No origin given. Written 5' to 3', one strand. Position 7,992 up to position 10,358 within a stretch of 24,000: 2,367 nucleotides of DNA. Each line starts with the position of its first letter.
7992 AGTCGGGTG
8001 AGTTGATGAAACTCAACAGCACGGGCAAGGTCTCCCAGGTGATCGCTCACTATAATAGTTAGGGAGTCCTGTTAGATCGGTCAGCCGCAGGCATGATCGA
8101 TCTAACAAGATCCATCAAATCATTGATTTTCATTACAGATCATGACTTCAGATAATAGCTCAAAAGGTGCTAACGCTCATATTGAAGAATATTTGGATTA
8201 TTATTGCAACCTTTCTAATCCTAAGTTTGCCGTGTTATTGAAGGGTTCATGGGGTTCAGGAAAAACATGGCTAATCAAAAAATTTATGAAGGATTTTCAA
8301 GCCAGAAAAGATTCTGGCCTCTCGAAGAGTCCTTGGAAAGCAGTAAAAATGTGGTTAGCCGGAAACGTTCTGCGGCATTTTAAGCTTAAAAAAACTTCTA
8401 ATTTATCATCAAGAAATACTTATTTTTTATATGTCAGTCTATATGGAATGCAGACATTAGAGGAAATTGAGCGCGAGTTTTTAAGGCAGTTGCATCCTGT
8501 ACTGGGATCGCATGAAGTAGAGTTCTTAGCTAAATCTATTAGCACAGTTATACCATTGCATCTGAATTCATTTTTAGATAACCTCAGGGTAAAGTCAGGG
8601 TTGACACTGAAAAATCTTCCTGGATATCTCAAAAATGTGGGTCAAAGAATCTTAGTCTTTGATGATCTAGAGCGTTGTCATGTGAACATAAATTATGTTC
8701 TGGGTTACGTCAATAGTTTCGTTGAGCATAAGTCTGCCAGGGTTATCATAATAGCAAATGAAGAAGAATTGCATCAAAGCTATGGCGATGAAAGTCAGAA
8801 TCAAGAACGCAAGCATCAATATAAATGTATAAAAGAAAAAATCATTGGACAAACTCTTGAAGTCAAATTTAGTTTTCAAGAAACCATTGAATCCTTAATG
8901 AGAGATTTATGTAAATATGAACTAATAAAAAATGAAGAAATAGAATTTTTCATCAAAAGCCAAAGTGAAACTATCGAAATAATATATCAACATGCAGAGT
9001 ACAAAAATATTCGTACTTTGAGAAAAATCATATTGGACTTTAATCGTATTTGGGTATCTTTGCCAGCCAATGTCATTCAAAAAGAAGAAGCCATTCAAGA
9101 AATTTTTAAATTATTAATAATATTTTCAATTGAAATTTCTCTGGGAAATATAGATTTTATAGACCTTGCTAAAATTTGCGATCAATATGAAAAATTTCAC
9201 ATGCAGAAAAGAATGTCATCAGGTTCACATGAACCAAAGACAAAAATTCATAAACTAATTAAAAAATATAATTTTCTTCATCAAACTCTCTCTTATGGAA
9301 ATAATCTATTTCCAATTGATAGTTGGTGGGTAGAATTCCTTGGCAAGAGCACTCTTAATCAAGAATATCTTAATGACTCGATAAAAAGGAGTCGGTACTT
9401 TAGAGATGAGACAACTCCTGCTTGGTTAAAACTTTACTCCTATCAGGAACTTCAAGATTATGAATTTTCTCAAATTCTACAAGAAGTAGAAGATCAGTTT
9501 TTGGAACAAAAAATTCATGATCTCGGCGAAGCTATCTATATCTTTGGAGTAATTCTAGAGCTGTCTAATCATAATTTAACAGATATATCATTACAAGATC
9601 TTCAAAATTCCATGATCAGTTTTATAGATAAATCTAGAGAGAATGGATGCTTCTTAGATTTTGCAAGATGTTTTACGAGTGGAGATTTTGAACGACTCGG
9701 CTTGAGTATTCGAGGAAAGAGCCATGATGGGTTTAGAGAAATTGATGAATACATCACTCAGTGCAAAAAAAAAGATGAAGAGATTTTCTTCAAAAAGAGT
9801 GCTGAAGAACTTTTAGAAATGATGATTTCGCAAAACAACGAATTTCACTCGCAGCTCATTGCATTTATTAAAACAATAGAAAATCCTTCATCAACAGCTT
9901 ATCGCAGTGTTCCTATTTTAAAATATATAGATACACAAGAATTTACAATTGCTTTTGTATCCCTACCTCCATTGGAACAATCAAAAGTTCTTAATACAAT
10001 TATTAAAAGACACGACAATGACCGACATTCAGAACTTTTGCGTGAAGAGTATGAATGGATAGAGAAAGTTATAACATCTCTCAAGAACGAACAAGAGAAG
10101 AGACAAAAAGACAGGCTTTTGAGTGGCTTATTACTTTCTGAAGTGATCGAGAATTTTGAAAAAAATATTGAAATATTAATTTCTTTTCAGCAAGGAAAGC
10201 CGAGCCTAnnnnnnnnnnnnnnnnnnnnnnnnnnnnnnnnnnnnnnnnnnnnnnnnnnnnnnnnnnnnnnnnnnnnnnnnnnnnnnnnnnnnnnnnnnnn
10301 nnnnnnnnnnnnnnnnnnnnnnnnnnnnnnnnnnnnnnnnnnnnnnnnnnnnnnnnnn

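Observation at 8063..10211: Stand-alone soluble KAP-type P-loop NTPase on an AT-rich islet without HIP1: candidate single-gene defence or abortive-infection module of unknown mechanism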

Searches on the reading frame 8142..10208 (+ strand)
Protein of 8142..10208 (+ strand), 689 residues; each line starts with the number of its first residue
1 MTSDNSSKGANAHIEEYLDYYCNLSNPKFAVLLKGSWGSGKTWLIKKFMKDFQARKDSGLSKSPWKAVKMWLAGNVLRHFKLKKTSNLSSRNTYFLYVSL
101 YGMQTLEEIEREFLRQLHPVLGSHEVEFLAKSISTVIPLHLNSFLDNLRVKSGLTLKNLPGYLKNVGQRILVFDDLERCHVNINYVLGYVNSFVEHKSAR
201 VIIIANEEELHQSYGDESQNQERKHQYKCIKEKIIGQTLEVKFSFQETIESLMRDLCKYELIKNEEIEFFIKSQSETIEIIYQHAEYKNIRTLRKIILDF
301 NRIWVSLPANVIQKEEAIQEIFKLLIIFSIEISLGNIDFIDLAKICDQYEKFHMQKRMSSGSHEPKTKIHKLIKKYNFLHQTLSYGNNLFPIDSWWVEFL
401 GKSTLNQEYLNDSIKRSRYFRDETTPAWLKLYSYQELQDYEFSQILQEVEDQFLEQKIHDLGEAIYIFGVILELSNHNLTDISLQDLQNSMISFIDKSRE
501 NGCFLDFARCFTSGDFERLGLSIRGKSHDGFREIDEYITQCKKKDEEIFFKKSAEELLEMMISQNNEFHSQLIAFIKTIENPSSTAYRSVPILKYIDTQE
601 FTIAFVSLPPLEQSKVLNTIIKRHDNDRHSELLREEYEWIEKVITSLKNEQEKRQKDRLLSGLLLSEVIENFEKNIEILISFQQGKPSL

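Call 4: search_protein_families(library=pfam, proteins=[window:8142-10208:+], max_evalue=1)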
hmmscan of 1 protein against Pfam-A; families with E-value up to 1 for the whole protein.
window:8142-10208:+ (689 aa): 6 families
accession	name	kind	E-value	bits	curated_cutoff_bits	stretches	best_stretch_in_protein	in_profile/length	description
PF07693.20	KAP_NTPase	-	8.6e-19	68.3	20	1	14-302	5-288/293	KAP family P-loop domain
PF13401.12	AAA_22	-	0.0003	21.5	27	1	31-210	8-126/130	AAA domain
PF02367.23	TsaE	-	0.009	16.4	26.6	1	25-64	18-54/128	Threonylcarbamoyl adenosine biosynthesis protein TsaE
PF13173.12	AAA_14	-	0.012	16.1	27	0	30-53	4-27/129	AAA domain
PF05729.18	NACHT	-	0.06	13.6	26.7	1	31-58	3-30/167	NACHT domain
PF13191.12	AAA_16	-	0.064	14.2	32.6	1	14-127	9-92/167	AAA ATPase domain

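Call 5: search_protein_families(library=padloc, proteins=[window:8142-10208:+], max_evalue=1)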
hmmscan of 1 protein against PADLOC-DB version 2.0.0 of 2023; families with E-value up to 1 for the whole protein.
window:8142-10208:+ (689 aa): 3 families
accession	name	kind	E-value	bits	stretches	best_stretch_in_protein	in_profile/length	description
PDLC05031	PDC-S49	-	2.9e-154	513.3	1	8-676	3-613/624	-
PDLC05029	PDC-S49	-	4.4e-133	443.2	2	67-679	34-615/619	-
PDLC05030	PDC-S49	-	5.3e-77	257.9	2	64-678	28-626/629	-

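Call 6: search_protein_families(library=ncbifam, proteins=[window:8142-10208:+], max_evalue=1)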
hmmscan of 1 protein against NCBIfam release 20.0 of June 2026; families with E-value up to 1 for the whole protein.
window:8142-10208:+ (689 aa): 2 families
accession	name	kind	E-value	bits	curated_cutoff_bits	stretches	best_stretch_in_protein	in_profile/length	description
TIGR00150.1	T6A_YjeE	equivalog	0.069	13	60.1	0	28-51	22-45/135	tRNA (adenosine(37)-N6)-threonylcarbamoyltransferase complex ATPase subunit type 1 TsaE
NF002256.0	PRK01189.1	equivalog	0.42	11.1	149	0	265-326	36-97/104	V-type ATP synthase subunit F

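Call 9: search_solved_structures(query=window:8142-10208:+, max_evalue=1)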
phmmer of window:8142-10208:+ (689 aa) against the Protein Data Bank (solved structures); distinct sequences matched with E-value up to 1: 0.

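Call 10: search_protein_families(library=phrogs, proteins=[window:8142-10208:+], max_evalue=0.1)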
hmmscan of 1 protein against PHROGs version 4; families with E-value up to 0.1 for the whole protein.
window:8142-10208:+ (689 aa): 2 families
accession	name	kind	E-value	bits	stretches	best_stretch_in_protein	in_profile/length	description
phrog_4740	-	unknown function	6.9e-77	260.8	1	11-658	3-617/627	-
phrog_25471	-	unknown function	0.035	15.2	0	16-55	9-48/162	-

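Call 11: find_homologous_proteins(query=window:8142-10208:+, max_evalue=0.001)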
Query window:8142-10208:+ (689 aa): 405 proteins with E <= 0.001 among 8000 candidates; the best 120 are listed.
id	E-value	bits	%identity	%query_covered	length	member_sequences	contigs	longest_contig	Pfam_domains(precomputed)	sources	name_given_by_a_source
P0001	0.0e+0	1539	100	100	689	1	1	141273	PF07693.21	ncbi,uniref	ncbi:P-loop NTPase fold protein [Limnothrix redekei]|uniref:P-loop NTPase fold protein n=1 Tax=Limno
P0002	1.0e-226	773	55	98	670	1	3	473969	PF07693.21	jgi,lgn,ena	jgi:hypothetical protein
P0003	2.5e-204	699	53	98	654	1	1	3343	PF07693.21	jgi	jgi:hypothetical protein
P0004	1.5e-194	667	53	98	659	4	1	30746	PF07693.21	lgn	-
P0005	1.8e-188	646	48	100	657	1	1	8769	PF07693.21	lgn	-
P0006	4.2e-155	536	49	83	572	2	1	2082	PF07693.21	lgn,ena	-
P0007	9.4e-144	499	43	100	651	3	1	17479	PF07693.21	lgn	-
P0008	8.6e-94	334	33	98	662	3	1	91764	PF07693.21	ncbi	ncbi:MAG: P-loop NTPase fold protein [Mastigocoleus sp.]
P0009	1.0e-93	333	33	98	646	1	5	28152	PF07693.21,PF13401.13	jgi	jgi:hypothetical protein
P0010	1.6e-93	333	33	97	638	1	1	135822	PF07693.21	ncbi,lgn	-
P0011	2.7e-93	332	33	96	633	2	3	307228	PF07693.21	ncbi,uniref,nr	ncbi:P-loop NTPase fold protein [Gloeocapsopsis dulcis]|uniref:NTPase n=1 Tax=Gloeocapsopsis dulcis 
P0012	2.7e-93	332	34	98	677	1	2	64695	PF07693.21,PF13401.13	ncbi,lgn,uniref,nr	ncbi:hypothetical protein NIES267_75170 (plasmid) [Calothrix parasitica NIES-267]|uniref:KAP NTPase 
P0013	4.3e-92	328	34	97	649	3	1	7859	PF07693.21,PF13401.13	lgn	-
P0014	7.2e-92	327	33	98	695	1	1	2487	PF07693.21,PF13401.13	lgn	-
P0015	1.6e-91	326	32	96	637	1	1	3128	PF07693.21,PF13401.13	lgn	-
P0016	2.9e-91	325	33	97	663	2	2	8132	PF07693.21,PF13401.13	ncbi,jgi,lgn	jgi:GTPase SAR1 family protein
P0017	4.5e-91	325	34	94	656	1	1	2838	PF07693.21,PF13401.13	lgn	-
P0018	1.1e-90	323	32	97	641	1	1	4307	PF07693.21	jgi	jgi:GTPase SAR1 family protein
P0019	5.4e-90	321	34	97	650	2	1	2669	PF07693.21,PF07728.21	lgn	-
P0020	2.1e-89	319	34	97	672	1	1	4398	PF07693.21,PF13401.13,PF01637.25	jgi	jgi:GTPase SAR1 family protein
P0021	2.2e-89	319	33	98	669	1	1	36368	PF07693.21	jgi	jgi:GTPase SAR1 family protein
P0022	2.6e-89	319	33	98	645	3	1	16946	PF07693.21,PF13401.13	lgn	-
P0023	5.9e-89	318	32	97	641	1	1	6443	PF07693.21,PF13401.13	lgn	-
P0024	8.2e-89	317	33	91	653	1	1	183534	PF07693.21,PF13401.13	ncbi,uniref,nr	ncbi:NTPase [Lusitaniella coriacea LEGE 07157]|uniref:NTPase n=1 Tax=Lusitaniella coriacea LEGE 0715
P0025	1.4e-88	316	34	98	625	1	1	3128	PF07693.21,PF13401.13,PF01637.25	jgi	jgi:hypothetical protein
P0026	1.8e-88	316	32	99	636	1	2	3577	PF07693.21,PF13401.13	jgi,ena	jgi:hypothetical protein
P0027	4.7e-88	315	33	98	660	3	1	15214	PF07693.21,PF13401.13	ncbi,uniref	ncbi:P-loop NTPase fold protein [Calothrix sp. CCY 0018]|uniref:P-loop NTPase fold protein n=1 Tax=C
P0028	5.0e-88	315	32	98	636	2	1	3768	PF07693.21,PF13401.13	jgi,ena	-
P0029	7.3e-88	314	32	98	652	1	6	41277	PF07693.21,PF13401.13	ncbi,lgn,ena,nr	ncbi:MAG: P-loop NTPase fold protein [Nostocaceae cyanobacterium]|nr:P-loop NTPase fold protein [Nos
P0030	8.1e-88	314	33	99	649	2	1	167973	PF07693.21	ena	-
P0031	1.1e-87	313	33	97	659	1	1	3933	PF07693.21,PF13401.13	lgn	-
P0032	1.4e-87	313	32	98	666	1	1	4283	PF07693.21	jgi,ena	-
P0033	3.5e-87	312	32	99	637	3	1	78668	PF07693.21,PF13401.13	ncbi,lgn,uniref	ncbi:P-loop NTPase fold protein [Coleofasciculus chthonoplastes]|uniref:P-loop NTPase fold protein n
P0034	9.2e-87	310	32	97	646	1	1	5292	PF07693.21,PF13401.13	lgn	-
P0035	1.4e-86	310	31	98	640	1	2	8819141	PF07693.21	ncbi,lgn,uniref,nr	ncbi:hypothetical protein SAMD00079811_69760 [Scytonema sp. HK-05]|uniref:P-loop NTPase fold protein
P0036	1.6e-86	310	33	97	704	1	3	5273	PF07693.21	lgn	-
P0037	2.9e-86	309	32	97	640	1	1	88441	PF07693.21,PF13401.13,PF01637.25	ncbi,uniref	ncbi:P-loop NTPase fold protein [Coleofasciculus sp. E2-BRE-01]|uniref:P-loop NTPase fold protein n=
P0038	3.0e-86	309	32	98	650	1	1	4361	PF07693.21,PF13401.13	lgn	-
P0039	3.4e-86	308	33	93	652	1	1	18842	PF07693.21,PF13401.13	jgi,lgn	-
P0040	6.9e-86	307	33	97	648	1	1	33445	PF07693.21,PF13401.13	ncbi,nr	ncbi:MAG: NTPase [Symploca sp. SIO2E6]|nr:NTPase [Symploca sp. SIO2E6]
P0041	8.7e-86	307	32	97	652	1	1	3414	PF07693.21,PF13401.13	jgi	jgi:KAP family P-loop domain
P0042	1.6e-85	306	34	97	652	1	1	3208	PF07693.21,PF13401.13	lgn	-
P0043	1.6e-85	306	32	98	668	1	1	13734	PF07693.21,PF13401.13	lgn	-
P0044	2.4e-85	306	32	99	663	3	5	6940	PF07693.21,PF13401.13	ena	-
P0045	2.6e-85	306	33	97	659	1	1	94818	PF07693.21,PF13401.13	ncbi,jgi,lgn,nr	ncbi:MAG: KAP family NTPase [Kastovskya adunca ATA6-11-RM4]|jgi:hypothetical protein|nr:KAP family N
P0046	3.1e-85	305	33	96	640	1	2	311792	PF07693.21,PF13401.13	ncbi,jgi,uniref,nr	ncbi:P-loop NTPase fold protein [Trichormus variabilis]|uniref:KAP NTPase domain-containing protein 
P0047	5.9e-85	304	31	93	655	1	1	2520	PF07693.21,PF13401.13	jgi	jgi:hypothetical protein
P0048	6.0e-85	304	32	96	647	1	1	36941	PF07693.21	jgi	jgi:KAP family P-loop domain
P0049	1.5e-84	303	32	98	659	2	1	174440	PF07693.21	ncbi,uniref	ncbi:P-loop NTPase fold protein [Calothrix sp. CCY 0018]|uniref:P-loop NTPase fold protein n=1 Tax=C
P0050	2.3e-84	302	33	93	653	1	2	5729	PF07693.21,PF13401.13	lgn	-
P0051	4.5e-84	301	32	98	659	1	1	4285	PF07693.21,PF13401.13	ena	-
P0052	7.0e-84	301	30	98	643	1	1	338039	PF13173.13,PF07693.21,PF13401.13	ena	-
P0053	7.3e-84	301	32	97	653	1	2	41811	PF07693.21,PF13401.13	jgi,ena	jgi:GTPase SAR1 family protein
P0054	1.1e-83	300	30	98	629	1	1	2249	PF07693.21,PF13401.13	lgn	-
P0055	1.9e-83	299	33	98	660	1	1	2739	PF07693.21,PF13401.13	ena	-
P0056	2.0e-83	299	32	98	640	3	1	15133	PF07693.21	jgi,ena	-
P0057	2.7e-83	299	32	96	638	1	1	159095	PF07693.21,PF13401.13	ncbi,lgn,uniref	ncbi:KAP NTPase domain-containing protein [Tumidithrix helvetica PCC 7403]|uniref:P-loop NTPase fold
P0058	5.7e-83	298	33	88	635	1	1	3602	PF07693.21,PF13401.13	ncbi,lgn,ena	-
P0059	6.8e-83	298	32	98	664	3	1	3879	PF07693.21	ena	-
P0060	8.5e-83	297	31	97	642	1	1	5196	PF07693.21,PF13401.13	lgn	-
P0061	9.4e-83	297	32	99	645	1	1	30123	PF07693.21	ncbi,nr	ncbi:MAG: AAA domain-containing protein [Richelia sp. SM1_7_0]|nr:AAA domain-containing protein [Ric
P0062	2.0e-82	296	31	98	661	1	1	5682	PF07693.21,PF13401.13,PF01637.25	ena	-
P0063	2.3e-82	296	33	98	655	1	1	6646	PF07693.21,PF13401.13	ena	-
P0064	1.3e-81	293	33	99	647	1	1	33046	PF07693.21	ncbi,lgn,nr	ncbi:MAG: NTPase [Rivularia sp. (in: Bacteria)]|nr:NTPase [Rivularia sp. MS3]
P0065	1.5e-81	293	34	92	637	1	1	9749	PF07693.21,PF13401.13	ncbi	ncbi:MAG: P-loop NTPase fold protein [Pleurocapsa sp.]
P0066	1.6e-81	293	33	97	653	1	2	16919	PF07693.21,PF13401.13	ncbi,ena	-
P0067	1.8e-81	293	31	97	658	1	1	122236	PF07693.21,PF13401.13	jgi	jgi:KAP family P-loop domain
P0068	1.9e-81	293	34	95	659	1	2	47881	PF07693.21,PF13401.13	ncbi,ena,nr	ncbi:MAG: P-loop NTPase fold protein [Xenococcus sp. MO_188.B8]|nr:P-loop NTPase fold protein [Xenoc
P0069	2.4e-81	292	31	96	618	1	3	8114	PF07693.21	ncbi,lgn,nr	ncbi:MAG: P-loop NTPase fold protein [Methylococcales bacterium]|nr:P-loop NTPase fold protein [Meth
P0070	2.5e-81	292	32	97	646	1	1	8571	PF07693.21,PF13401.13,PF01637.25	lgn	-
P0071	3.1e-81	292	32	94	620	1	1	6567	PF07693.21,PF13401.13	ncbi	ncbi:MAG: P-loop NTPase fold protein, partial [Cyanobacteria bacterium P01_G01_bin.67]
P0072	2.9e-80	289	32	96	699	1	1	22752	PF07693.21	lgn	-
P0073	3.1e-80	289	32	97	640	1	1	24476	PF07693.21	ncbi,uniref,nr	ncbi:P-loop NTPase fold protein [Spirulina sp. 06S082]|uniref:P-loop NTPase fold protein n=1 Tax=Spi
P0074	1.8e-79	286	32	96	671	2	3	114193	PF07693.21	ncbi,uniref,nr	ncbi:MAG: P-loop NTPase fold protein [Mastigocoleus sp. MO_167.B18]|uniref:P-loop NTPase fold protei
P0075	2.3e-79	286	31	95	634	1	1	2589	PF07693.21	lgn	-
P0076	4.7e-79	285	30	97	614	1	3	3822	PF07693.21,PF13401.13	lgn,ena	-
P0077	5.0e-79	285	32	95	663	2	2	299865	PF07693.21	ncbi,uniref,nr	ncbi:NTPase [Mastigocoleus testarum BC008]|uniref:NTPase n=2 Tax=Mastigocoleus TaxID=996924 RepID=A0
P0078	6.2e-79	284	31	97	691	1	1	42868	PF07693.21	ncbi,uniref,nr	ncbi:P-loop NTPase fold protein [Tumidithrix elongata RA019]|uniref:P-loop NTPase fold protein n=1 T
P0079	9.4e-79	284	32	94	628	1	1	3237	PF07693.21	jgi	-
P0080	1.1e-78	284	31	96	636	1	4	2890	PF07693.21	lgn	-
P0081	1.2e-78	283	31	94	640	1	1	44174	PF07693.21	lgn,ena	-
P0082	1.2e-78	283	31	94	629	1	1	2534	PF07693.21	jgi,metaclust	metaclust:\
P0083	1.3e-78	283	29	99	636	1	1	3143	PF07693.21,PF07728.21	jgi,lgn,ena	-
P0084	1.4e-78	283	30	96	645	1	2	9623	PF07693.21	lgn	-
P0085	1.6e-78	283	31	96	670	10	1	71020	PF07693.21,PF13401.13,PF07728.21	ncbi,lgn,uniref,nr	ncbi:MAG: P-loop NTPase fold protein [Nostoc sp. DedQUE04]|uniref:P-loop NTPase fold protein n=1 Tax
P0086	1.9e-78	283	32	96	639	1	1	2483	PF07693.21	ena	-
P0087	2.4e-78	283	30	96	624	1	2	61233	PF07693.21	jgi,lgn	-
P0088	3.9e-78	282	30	94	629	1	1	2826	PF13173.13,PF07693.21,PF05729.19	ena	-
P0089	4.1e-78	282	30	98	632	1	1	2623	PF07693.21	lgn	-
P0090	4.2e-78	282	31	94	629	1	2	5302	PF07693.21,PF05729.19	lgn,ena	-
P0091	4.4e-78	282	32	95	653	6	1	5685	PF07693.21,PF07728.21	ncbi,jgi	jgi:hypothetical protein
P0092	4.5e-78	282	31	94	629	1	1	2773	PF07693.21,PF05729.19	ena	-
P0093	5.6e-78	281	30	96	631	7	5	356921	PF07693.21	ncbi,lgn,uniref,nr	ncbi:P-loop NTPase fold protein [Aeromonas hydrophila]|uniref:P-loop NTPase fold protein n=1 Tax=Aer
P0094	6.1e-78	281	32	94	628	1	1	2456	PF07693.21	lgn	-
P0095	8.3e-78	281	30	94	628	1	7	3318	PF07693.21,PF05729.19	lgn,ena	-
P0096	1.3e-77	280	31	94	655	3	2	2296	PF07693.21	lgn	-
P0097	1.6e-77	280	32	94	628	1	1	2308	PF07693.21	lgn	-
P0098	2.5e-77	279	32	94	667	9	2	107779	PF07693.21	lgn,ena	-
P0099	2.8e-77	279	33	93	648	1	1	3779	PF07693.21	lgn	-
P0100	3.4e-77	279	31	99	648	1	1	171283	PF07693.21,PF13401.13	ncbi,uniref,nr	ncbi:P-loop NTPase fold protein [Phormidium tenue]|uniref:NTPase n=1 Tax=Phormidium tenue FACHB-1050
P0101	3.6e-77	279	31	99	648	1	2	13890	PF07693.21,PF13401.13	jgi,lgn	jgi:hypothetical protein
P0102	3.8e-77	279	32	94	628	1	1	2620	PF07693.21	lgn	-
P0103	4.4e-77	278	33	97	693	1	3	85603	PF07693.21,PF13401.13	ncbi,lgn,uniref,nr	ncbi:P-loop NTPase fold protein [Myxosarcina sp. GI1]|uniref:P-loop NTPase fold protein n=1 Tax=Myxo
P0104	4.7e-77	278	32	87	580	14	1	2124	PF07693.21,PF13401.13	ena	-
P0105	5.2e-77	278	32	97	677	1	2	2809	PF07693.21,PF13401.13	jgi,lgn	jgi:hypothetical protein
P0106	7.5e-77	278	35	73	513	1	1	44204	PF07693.21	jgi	jgi:GTPase SAR1 family protein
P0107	7.6e-77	278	32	98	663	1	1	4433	PF07693.21,PF13401.13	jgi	jgi:KAP family P-loop domain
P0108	8.3e-77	277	36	69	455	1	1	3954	PF07693.21,PF13401.13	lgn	-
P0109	1.1e-76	277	31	98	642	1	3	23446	PF07693.21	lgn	-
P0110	1.4e-76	277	30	97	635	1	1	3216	PF07693.21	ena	-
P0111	1.6e-76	277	31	94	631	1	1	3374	PF07693.21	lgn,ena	-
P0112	1.6e-76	277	30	96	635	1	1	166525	PF13173.13,PF07693.21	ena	-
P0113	3.2e-76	276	30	94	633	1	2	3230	PF07693.21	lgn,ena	-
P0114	3.7e-76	275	31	95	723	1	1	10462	PF07693.21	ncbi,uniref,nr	ncbi:P-loop NTPase fold protein [Pseudanabaena sp. BC1403]|uniref:P-loop NTPase fold protein n=1 Tax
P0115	4.4e-76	275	30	98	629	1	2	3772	PF07693.21,PF13401.13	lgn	-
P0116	7.6e-76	274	30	98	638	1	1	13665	PF07693.21,PF07728.21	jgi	jgi:hypothetical protein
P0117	9.1e-76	274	31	96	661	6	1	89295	PF07693.21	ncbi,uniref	ncbi:P-loop NTPase fold protein [Nostoc sp.]|uniref:P-loop NTPase fold protein n=1 Tax=Nostoc sp. Ta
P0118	1.5e-75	273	30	94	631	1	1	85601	PF07693.21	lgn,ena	-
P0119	3.0e-75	272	31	97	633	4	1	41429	PF13173.13,PF07693.21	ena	-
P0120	3.4e-75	272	35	69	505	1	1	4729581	PF13173.13,PF07693.21,PF13401.13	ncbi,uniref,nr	ncbi:P-loop NTPase fold protein [Pseudanabaena sp. Chao 1811]|uniref:P-loop NTPase fold protein n=1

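Call 17: find_encoding_contigs(protein=P0001, flank=10000, max_places=3)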
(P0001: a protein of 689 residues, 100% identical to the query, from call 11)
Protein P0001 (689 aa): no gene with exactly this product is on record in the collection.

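Call 18: find_encoding_contigs(protein=P0002, flank=10000, max_places=3)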
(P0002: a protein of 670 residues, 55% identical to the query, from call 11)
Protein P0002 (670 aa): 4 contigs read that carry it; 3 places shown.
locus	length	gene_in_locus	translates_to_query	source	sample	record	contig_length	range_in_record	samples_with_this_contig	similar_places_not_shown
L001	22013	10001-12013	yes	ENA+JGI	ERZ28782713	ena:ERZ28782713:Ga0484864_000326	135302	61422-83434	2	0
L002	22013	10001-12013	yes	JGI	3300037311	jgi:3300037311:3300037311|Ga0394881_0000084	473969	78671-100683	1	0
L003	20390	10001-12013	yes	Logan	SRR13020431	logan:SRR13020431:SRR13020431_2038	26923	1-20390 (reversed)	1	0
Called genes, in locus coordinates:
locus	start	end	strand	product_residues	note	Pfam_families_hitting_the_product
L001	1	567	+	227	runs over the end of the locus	PF09365:DUF2461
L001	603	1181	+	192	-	PF28474:DUF8412, PF13376:OmdA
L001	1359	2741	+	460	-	PF25881:HH_YBHG, PF25954:Beta-barrel_RND_2 (faint)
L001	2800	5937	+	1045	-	PF00873:ACR_tran, PF02355:SecD_SecF_C (faint)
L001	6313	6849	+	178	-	PF04306:DUF456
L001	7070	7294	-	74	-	PF14217:DUF4327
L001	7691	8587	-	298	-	PF00781:DAGK_cat, PF19279:YegS_C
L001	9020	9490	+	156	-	PF07883:Cupin_2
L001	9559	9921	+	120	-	PF07366:SnoaL (weak), PF12680:SnoaL_2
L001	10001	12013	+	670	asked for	PF07693:KAP_NTPase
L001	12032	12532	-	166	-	PF08670:MEKHLA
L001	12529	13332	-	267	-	PF17773:UPF0176_N, PF00581:Rhodanese, PF12368:Rhodanese_C (weak)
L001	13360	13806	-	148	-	PF02580:Tyr_Deacylase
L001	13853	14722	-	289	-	PF00763:THF_DHG_CYH, PF02882:THF_DHG_CYH_C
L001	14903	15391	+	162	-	-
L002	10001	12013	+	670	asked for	PF07693:KAP_NTPase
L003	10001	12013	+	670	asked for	PF07693:KAP_NTPase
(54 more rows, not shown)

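Call 19: find_encoding_contigs(protein=P0004, flank=10000, max_places=2)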
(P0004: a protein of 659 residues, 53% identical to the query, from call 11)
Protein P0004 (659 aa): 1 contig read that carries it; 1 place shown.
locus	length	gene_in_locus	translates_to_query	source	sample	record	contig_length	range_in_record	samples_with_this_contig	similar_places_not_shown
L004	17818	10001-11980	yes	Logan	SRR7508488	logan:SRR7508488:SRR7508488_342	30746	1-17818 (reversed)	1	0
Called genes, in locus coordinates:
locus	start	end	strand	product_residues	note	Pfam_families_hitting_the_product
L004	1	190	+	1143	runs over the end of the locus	PF00072:Response_reg, PF01590:GAF, PF13185:GAF_2, PF01590:GAF, PF13185:GAF_2, PF13492:GAF_3, PF00512:HisKA, PF02518:HATPase_c, +3 more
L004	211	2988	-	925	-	PF13428:TPR_14 (faint), PF17874:TPR_MalT (faint), PF13855:LRR_8 (faint), PF12799:LRR_4 (weak), PF00515:TPR_1 (faint), PF13424:TPR_12, PF13424:TPR_12, PF12770:CHAT, +5 more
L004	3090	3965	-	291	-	PF01040:UbiA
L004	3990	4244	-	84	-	PF02700:PurS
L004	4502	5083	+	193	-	PF01475:FUR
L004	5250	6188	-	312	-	PF00294:PfkB, PF08543:Phos_pyr_kin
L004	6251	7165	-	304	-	PF00288:GHMP_kinases_N, PF08544:GHMP_kinases_C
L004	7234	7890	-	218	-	PF00702:Hydrolase, PF13419:HAD_2, PF13242:Hydrolase_like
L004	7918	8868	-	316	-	PF00781:DAGK_cat, PF19279:YegS_C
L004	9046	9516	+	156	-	PF07883:Cupin_2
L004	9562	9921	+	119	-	PF07366:SnoaL (weak), PF12680:SnoaL_2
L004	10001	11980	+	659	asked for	PF07693:KAP_NTPase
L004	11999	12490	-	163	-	PF08670:MEKHLA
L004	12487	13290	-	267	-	PF17773:UPF0176_N, PF00581:Rhodanese, PF12368:Rhodanese_C (weak)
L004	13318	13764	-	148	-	PF02580:Tyr_Deacylase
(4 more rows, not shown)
